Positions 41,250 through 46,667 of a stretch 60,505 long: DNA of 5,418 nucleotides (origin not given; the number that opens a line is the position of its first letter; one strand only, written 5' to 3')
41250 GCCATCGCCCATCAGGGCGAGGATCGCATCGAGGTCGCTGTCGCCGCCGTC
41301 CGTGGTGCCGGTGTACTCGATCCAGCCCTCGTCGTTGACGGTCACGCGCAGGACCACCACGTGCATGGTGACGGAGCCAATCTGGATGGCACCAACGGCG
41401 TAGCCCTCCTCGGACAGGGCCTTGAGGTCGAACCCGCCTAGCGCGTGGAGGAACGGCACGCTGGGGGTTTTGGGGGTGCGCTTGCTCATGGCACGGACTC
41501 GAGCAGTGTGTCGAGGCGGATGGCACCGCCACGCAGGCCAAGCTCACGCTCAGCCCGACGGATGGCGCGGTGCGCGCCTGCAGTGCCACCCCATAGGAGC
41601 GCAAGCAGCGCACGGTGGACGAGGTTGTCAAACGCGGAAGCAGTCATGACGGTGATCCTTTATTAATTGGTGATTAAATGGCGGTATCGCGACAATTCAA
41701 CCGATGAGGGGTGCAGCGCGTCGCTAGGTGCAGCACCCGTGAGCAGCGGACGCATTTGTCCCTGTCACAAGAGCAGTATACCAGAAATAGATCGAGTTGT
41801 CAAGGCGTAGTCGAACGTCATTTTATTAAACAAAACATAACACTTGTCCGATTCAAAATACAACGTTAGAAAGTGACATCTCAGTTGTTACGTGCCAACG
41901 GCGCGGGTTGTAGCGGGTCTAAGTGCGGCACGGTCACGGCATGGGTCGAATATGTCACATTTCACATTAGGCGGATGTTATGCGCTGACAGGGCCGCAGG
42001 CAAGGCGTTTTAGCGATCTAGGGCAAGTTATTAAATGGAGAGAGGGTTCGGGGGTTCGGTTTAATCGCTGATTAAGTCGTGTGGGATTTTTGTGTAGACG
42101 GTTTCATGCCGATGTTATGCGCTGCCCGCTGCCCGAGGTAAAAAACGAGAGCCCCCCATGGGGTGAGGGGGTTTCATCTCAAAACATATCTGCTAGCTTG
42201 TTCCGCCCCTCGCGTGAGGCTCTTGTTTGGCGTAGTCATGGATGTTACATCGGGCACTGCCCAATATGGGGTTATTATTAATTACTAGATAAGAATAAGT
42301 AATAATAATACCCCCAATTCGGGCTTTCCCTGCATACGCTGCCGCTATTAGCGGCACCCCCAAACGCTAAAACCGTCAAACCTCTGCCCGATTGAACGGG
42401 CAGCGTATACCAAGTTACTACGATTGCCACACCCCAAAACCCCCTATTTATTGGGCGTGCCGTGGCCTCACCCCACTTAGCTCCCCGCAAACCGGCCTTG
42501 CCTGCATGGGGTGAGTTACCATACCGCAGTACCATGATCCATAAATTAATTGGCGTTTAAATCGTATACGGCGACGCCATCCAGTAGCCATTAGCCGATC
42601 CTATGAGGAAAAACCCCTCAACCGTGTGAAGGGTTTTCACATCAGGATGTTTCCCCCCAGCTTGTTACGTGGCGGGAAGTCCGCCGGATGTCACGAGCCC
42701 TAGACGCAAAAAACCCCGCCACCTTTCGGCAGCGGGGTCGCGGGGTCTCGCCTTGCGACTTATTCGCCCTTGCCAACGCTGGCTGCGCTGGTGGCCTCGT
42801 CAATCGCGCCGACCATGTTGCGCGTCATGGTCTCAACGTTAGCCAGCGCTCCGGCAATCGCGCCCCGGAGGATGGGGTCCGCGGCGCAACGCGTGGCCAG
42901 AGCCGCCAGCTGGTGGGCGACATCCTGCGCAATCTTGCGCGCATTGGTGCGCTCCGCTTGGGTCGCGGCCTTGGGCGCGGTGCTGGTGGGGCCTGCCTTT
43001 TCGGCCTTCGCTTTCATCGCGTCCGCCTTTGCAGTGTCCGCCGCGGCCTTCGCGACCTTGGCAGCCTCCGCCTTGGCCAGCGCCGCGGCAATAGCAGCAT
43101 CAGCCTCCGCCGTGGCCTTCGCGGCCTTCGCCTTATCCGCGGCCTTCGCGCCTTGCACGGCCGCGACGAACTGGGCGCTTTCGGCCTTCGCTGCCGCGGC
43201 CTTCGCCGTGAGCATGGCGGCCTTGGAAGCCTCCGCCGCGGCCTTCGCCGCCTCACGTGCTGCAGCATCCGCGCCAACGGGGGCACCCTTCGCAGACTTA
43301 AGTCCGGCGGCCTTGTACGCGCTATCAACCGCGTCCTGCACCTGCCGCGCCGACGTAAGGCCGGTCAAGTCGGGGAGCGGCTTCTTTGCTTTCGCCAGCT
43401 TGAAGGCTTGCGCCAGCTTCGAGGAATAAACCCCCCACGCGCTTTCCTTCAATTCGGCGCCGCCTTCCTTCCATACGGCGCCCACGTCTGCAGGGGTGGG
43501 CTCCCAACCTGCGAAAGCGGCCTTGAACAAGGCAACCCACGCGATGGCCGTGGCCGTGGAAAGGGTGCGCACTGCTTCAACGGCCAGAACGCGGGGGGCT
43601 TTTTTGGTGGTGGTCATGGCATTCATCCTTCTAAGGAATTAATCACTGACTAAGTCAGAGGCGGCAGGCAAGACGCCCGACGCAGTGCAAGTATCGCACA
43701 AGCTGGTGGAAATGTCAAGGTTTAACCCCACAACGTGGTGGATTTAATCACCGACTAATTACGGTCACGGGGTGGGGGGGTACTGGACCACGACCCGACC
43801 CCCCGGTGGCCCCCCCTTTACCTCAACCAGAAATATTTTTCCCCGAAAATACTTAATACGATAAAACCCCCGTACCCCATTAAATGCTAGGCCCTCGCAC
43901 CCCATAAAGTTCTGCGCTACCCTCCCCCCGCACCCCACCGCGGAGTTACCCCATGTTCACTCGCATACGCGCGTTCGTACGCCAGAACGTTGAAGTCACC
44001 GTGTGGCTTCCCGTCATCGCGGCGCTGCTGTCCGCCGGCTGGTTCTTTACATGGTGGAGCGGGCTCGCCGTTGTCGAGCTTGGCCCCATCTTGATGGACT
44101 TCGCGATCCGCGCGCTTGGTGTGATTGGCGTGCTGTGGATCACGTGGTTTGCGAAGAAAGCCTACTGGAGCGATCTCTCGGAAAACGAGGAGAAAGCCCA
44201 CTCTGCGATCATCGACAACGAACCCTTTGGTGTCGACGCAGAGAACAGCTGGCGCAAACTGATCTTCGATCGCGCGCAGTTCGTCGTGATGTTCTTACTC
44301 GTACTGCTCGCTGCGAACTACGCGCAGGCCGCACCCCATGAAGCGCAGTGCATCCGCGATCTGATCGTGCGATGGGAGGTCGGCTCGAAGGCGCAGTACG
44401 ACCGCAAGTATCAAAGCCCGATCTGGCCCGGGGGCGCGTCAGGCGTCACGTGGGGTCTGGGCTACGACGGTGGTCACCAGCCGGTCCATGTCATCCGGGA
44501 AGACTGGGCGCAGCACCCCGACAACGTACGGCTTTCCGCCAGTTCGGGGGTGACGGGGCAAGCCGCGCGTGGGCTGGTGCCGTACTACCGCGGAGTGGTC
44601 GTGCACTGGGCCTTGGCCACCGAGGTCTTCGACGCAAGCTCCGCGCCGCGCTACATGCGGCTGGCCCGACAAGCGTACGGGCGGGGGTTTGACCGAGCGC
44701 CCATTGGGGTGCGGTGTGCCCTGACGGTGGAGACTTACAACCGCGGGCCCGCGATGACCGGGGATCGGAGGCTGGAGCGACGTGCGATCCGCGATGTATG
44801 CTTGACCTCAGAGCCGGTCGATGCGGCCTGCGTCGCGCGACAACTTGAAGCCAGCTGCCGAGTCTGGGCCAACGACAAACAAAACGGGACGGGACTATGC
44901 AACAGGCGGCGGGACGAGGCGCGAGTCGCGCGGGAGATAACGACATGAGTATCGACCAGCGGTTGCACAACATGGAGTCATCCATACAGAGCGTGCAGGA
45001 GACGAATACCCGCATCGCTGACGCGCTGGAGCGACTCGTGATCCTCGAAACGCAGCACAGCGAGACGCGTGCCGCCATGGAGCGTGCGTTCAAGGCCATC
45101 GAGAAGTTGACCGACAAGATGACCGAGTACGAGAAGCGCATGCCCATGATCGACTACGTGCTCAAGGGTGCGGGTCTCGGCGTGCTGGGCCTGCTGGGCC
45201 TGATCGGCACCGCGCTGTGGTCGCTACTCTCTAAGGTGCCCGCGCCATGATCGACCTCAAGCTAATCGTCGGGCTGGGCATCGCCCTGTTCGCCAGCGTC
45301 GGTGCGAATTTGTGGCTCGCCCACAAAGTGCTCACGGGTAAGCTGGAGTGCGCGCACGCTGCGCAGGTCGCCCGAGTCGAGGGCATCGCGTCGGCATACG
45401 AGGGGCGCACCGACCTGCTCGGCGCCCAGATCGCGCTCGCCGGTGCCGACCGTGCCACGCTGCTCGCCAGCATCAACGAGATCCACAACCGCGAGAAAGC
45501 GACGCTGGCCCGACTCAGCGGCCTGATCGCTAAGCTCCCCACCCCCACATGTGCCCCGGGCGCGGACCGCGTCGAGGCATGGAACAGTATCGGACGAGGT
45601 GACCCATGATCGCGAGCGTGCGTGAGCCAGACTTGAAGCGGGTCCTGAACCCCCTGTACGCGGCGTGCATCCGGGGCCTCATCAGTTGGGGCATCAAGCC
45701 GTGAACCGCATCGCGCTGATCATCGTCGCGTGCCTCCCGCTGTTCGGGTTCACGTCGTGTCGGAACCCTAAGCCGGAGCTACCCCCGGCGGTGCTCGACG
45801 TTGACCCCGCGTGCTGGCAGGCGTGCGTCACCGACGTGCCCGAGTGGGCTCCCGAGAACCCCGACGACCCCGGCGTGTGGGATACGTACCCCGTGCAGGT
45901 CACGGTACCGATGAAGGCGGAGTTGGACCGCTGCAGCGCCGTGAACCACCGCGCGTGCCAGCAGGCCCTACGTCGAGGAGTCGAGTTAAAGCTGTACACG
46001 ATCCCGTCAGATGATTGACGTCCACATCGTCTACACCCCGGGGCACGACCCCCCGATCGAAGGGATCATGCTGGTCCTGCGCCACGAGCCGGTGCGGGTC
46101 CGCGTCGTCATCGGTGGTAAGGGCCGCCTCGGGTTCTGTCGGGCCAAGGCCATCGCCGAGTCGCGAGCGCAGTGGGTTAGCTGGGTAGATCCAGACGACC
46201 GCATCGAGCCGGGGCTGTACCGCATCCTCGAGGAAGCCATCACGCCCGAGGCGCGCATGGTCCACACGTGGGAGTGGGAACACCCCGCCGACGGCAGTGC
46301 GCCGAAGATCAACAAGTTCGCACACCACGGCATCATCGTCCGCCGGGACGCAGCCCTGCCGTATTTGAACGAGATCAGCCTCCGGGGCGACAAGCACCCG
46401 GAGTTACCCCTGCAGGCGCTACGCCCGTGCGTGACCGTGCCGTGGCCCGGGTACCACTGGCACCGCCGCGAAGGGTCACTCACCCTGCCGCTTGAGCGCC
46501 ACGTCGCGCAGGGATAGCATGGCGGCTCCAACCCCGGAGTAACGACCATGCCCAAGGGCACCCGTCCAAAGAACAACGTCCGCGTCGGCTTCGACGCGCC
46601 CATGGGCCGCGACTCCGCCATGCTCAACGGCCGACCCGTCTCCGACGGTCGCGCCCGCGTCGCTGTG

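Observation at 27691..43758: Twelve palindromic TTAA-N7-TTAA boxes (core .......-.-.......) confined to the leftward early region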

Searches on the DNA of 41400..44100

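Call 85: search_rna_families(source=window, start=41400, end=44100, threshold=evalue, max_evalue=1)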
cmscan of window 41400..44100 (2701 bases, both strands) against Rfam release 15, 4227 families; matches with E-value up to 1: 1.
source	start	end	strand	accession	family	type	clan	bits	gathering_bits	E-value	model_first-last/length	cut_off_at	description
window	42471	42514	-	RF03537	Flavi_TBFV_SL6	Cis-reg;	-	21.1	38.3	0.04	1-45/45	no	Tick-borne Flavivirus short stem-loop SL6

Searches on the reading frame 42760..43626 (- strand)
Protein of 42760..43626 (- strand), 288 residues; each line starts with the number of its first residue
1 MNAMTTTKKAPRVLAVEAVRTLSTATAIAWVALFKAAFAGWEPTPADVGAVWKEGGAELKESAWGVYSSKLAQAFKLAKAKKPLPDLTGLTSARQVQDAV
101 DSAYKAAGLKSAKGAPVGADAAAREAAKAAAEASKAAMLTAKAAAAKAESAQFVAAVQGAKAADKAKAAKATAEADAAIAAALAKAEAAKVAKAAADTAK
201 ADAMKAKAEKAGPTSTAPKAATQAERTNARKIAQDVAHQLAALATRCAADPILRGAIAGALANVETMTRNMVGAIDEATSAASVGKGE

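Call 9: search_protein_families(library=pfam, proteins=[window:42760-43626:-])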
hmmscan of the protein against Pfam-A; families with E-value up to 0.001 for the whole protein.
window:42760-43626:- (288 aa): 0 families

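Call 10: search_protein_families(library=phrogs, proteins=[window:42760-43626:-])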
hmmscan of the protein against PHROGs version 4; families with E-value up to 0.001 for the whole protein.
window:42760-43626:- (288 aa): 0 families

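Call 71: search_protein_families(library=pfam, max_evalue=0.01, proteins=[window:42760-43617:-])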
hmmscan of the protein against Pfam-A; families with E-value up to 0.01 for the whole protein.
window:42760-43617:- (285 aa): 0 families

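Call 72: search_protein_families(library=phrogs, max_evalue=0.001, proteins=[window:42760-43617:-])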
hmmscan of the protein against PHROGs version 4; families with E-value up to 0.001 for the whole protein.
window:42760-43617:- (285 aa): 0 families

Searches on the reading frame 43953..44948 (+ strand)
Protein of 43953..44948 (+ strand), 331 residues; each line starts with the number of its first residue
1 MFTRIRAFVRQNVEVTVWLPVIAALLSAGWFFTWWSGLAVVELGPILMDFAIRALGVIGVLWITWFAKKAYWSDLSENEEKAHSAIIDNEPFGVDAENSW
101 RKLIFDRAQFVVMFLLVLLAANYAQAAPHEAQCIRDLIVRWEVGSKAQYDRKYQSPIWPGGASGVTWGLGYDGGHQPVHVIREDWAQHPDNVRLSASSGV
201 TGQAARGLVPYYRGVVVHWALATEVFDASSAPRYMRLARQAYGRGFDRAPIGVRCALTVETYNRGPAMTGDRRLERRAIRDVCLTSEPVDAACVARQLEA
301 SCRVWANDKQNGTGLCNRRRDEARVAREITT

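Call 9: search_protein_families(library=pfam, proteins=[window:43953-44948:+])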
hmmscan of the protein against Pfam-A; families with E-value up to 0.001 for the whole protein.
window:43953-44948:+ (331 aa): 0 families

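Call 10: search_protein_families(library=phrogs, proteins=[window:43953-44948:+])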
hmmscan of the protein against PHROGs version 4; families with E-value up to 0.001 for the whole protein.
window:43953-44948:+ (331 aa): 0 families

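Call 64: search_dna_similar(query=window:43953-44948:+, collection=phages, mode=protein, max_rows=25, max_evalue=0.001)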
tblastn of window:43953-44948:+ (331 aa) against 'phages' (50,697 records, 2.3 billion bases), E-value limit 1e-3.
Records with a match: 7; places in all: 7; records where one place covers at least 80% of the query: 0.
Best place of each record, by identity: <60% 7.
By first word of the organism name: Xylella 4; Xanthomonas 2; Bradyrhizobium 1.
By host as written in the record: - 3; Xylella fastidiosa 2; Xanthomonas campestris pv. campestris str. 8004 1; Bradyrhizobium elkanii USDA 76 1.
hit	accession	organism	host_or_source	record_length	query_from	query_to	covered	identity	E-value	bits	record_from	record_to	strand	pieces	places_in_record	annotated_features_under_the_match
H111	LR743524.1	Xylella phage Bacata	Phage obtained on X. albilineans after ...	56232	137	323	56%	43.9%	8e-37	145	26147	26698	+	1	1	hypothetical protein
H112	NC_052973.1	Xylella phage Bacata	Phage obtained on X. albilineans after ...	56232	137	323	56%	43.9%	8e-37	145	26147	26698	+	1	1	hypothetical protein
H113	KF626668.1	Xylella phage Salvo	Xylella fastidiosa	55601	137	323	56%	43.9%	9e-37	145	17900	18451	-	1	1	endolysin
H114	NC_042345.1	Xylella phage Salvo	Xylella fastidiosa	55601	137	323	56%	43.9%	9e-37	145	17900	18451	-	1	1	endolysin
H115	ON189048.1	Xanthomonas phage Seregon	-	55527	137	323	56%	43.9%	9e-37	145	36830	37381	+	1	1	endolysin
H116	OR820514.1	Xanthomonas phage AhaSv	Xanthomonas campestris pv. campestris ...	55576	137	323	56%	43.3%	3e-36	144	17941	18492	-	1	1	endolysin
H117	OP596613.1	Bradyrhizobium phage ppBeUSDA76-1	Bradyrhizobium elkanii USDA 76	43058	136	323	57%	31.8%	5e-11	70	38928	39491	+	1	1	peptidoglycan-binding protein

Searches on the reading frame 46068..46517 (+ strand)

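Call 43: search_protein_families(library=pfam, max_evalue=1, proteins=[window:46068-46517:+])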
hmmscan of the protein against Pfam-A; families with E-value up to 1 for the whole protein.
window:46068-46517:+ (149 aa): 1 family
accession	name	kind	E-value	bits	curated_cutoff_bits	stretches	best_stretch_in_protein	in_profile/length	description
PF00535.33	Glycos_transf_2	-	0.0034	17.8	23.3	1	8-65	52-111/168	Glycosyl transferase family 2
